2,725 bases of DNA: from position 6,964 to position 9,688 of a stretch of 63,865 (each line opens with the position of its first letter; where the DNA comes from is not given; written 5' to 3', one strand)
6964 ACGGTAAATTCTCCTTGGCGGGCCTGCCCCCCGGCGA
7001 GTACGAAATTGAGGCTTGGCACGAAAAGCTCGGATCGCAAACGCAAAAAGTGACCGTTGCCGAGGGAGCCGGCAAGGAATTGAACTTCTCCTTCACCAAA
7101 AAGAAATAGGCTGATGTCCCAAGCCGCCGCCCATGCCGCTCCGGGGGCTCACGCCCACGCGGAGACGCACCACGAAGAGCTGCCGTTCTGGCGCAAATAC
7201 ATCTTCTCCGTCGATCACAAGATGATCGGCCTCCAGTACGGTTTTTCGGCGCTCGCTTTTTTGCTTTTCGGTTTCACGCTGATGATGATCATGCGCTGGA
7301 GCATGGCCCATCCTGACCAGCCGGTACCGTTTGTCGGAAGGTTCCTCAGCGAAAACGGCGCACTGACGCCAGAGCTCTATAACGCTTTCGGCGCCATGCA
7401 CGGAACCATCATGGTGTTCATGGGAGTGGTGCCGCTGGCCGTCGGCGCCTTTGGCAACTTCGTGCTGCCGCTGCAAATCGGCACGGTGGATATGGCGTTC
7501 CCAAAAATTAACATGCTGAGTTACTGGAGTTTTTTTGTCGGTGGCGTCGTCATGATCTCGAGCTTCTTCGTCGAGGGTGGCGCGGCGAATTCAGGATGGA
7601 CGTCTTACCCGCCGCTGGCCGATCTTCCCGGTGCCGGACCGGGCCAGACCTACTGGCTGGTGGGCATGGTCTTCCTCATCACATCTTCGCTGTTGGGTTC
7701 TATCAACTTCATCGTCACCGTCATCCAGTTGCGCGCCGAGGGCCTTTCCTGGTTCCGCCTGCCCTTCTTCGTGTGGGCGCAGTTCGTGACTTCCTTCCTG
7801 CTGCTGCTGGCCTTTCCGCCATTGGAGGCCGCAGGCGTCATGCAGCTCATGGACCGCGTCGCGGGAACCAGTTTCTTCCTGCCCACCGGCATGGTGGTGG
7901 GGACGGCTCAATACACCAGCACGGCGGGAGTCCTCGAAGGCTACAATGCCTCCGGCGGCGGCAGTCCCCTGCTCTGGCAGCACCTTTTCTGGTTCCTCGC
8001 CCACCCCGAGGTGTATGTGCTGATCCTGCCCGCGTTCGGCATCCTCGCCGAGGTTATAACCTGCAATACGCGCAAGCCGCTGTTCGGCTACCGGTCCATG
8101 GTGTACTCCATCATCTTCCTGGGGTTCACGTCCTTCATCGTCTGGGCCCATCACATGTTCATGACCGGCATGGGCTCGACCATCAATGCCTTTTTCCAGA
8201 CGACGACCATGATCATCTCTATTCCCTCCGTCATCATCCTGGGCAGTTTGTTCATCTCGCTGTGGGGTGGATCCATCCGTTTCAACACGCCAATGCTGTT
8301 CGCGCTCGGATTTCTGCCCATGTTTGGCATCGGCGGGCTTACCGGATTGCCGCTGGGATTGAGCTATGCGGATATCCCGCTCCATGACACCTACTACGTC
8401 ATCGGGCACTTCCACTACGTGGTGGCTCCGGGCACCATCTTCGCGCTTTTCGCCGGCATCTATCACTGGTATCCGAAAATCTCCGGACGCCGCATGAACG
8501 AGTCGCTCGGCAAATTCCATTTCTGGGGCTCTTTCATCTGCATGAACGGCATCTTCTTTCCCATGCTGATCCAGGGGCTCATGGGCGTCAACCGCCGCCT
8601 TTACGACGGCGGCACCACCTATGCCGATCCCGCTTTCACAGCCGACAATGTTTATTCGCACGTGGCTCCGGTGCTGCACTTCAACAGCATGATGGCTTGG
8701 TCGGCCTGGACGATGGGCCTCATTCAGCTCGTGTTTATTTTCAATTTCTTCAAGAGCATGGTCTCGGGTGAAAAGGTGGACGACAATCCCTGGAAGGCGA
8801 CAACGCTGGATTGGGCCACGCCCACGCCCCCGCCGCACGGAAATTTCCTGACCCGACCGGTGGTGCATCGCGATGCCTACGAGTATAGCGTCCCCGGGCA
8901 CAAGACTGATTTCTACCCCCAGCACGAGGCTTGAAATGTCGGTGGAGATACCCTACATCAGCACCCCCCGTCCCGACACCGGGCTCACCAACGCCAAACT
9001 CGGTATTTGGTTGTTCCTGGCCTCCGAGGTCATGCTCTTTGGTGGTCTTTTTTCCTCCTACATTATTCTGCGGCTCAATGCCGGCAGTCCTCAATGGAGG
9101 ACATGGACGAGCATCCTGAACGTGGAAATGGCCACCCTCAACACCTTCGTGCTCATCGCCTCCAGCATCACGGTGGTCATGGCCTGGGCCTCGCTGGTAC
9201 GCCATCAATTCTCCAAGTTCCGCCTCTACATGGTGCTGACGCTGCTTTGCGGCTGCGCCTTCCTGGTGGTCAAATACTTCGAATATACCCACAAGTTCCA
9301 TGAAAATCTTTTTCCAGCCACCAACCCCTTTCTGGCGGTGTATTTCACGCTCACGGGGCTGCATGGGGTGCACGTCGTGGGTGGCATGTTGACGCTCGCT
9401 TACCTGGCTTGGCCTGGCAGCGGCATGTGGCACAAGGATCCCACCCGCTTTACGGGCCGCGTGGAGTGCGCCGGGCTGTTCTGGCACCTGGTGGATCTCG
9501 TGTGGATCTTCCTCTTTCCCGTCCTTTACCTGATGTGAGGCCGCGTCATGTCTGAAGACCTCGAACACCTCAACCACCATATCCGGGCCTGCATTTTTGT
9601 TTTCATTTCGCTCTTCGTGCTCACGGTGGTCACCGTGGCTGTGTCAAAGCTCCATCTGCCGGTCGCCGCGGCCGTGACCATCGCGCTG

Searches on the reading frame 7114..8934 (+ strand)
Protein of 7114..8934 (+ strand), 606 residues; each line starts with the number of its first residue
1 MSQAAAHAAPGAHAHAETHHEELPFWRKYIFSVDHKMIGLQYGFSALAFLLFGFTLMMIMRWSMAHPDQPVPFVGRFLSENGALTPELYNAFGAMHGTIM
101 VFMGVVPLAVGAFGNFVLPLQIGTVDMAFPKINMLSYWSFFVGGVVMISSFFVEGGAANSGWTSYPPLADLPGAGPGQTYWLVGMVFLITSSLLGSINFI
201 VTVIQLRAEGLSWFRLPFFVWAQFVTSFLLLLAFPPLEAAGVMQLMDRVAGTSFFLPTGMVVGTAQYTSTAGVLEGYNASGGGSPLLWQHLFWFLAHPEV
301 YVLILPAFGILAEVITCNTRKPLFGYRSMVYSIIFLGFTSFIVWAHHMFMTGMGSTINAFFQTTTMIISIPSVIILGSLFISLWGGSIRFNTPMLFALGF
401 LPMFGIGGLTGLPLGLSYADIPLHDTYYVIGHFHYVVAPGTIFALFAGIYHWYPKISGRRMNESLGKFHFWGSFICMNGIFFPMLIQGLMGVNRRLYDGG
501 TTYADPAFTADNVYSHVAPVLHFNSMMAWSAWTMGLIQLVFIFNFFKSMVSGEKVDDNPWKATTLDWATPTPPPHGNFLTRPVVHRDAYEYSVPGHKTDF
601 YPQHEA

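Call 59: search_protein_families(library=pfam, proteins=[window:7114-8934:+], max_evalue=0.00001)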
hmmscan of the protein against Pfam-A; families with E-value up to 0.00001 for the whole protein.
window:7114-8934:+ (606 aa): 1 family
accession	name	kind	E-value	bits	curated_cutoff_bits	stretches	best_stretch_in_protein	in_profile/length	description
PF00115.25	COX1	-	3.7e-130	435.1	34.8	1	38-514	2-413/436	Cytochrome C and Quinol oxidase polypeptide I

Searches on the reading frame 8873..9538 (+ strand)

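Call 60: search_protein_families(library=pfam, proteins=[window:8873-9538:+], max_evalue=0.0001)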
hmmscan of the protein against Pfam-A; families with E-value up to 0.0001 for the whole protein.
window:8873-9538:+ (221 aa): 1 family
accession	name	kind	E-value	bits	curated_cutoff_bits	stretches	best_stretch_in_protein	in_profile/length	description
PF00510.24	COX3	-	1.1e-21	78.3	23.8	1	41-220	76-255/258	Cytochrome c oxidase subunit III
